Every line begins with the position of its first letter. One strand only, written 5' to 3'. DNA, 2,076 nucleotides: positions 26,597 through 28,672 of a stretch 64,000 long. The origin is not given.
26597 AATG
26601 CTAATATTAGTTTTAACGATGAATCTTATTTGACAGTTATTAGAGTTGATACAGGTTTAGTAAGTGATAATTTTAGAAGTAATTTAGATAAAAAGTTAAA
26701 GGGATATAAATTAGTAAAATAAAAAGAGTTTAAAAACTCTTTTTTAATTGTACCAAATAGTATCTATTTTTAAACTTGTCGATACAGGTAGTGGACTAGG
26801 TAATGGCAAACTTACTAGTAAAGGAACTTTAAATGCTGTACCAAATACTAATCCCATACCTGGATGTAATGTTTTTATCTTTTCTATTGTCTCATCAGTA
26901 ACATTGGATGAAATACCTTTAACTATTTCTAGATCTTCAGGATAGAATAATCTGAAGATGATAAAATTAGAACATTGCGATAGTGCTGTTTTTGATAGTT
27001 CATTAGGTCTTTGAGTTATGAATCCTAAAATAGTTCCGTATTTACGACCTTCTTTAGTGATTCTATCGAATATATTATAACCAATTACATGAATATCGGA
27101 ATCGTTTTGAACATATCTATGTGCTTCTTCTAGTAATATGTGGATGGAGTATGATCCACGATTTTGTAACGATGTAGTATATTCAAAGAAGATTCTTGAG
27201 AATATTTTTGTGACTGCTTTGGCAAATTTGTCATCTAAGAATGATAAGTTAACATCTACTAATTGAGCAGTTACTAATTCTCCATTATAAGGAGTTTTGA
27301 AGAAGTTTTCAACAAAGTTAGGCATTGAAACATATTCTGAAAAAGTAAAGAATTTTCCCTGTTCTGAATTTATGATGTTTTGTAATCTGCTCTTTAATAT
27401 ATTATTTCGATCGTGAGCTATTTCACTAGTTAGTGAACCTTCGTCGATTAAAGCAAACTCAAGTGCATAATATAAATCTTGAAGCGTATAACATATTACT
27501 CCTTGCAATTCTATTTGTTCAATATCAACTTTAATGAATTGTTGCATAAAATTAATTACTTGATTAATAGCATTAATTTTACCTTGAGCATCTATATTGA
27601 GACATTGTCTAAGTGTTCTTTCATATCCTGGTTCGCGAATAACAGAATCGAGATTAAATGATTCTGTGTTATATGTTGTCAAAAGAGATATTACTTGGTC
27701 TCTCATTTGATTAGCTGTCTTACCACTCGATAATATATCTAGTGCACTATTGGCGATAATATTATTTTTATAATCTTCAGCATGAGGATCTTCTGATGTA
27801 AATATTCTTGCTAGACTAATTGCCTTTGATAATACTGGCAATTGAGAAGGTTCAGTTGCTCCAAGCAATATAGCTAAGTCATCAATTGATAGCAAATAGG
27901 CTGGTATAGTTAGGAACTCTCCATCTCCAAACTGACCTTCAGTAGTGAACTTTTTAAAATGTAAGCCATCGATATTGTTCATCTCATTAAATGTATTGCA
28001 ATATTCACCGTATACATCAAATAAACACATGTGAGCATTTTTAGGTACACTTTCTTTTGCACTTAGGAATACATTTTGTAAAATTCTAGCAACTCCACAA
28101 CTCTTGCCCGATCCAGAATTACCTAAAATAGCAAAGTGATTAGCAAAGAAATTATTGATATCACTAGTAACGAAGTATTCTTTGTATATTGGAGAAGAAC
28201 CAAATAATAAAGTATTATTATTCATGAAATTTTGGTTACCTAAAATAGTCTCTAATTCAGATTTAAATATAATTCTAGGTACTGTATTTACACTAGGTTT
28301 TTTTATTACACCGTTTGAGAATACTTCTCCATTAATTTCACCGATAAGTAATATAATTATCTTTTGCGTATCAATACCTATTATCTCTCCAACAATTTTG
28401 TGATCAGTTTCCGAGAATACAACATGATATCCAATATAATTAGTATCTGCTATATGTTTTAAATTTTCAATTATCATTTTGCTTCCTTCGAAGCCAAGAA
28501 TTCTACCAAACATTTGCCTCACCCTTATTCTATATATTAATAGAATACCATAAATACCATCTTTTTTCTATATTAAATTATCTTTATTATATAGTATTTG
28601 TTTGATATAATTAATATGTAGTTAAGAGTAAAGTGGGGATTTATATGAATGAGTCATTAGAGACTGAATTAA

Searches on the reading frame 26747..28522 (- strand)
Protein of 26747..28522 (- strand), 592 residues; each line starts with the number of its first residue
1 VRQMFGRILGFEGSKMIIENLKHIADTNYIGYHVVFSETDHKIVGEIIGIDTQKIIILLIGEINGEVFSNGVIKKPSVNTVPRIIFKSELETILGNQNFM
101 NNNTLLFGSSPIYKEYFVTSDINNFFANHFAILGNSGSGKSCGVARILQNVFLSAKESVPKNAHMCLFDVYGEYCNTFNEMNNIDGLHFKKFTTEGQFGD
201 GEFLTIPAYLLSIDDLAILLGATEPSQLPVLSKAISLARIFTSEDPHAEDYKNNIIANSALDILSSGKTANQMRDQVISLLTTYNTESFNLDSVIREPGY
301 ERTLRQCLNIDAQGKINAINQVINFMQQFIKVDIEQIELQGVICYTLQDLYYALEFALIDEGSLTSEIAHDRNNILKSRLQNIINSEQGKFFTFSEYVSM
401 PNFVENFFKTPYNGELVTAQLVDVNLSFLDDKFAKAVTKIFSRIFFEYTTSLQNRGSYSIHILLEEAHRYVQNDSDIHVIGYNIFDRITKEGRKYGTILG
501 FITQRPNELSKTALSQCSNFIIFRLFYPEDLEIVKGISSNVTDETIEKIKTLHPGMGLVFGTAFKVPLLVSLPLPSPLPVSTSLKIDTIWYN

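Call 72: search_protein_families(library=ncbifam, proteins=[window:26747-28522:-], max_evalue=1e-10)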
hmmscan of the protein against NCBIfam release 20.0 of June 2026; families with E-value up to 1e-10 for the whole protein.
window:26747-28522:- (592 aa): 5 families
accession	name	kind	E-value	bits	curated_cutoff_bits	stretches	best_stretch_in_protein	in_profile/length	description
NF042943.1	HerA_antiphage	equivalog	3.5e-44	151.3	800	2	447-586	419-563/566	anti-phage-associated helicase HerA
NF042944.1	HerA_antiphage_2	equivalog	2.9e-39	135.3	850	2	424-590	382-560/576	anti-phage-associated helicase HerA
NF040937.1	HerA_Thermprot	equivalog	9.3e-24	83.7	800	1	421-571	309-460/487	DNA double-strand break repair helicase HerA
NF040819.1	helicase_HerA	equivalog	4.5e-22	78.3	970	1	456-571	400-513/561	DNA double-strand break repair helicase HerA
NF033849.1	ser_rich_anae_1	subfamily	1.8e-11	42.2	650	0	428-534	983-1099/1163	serine-rich protein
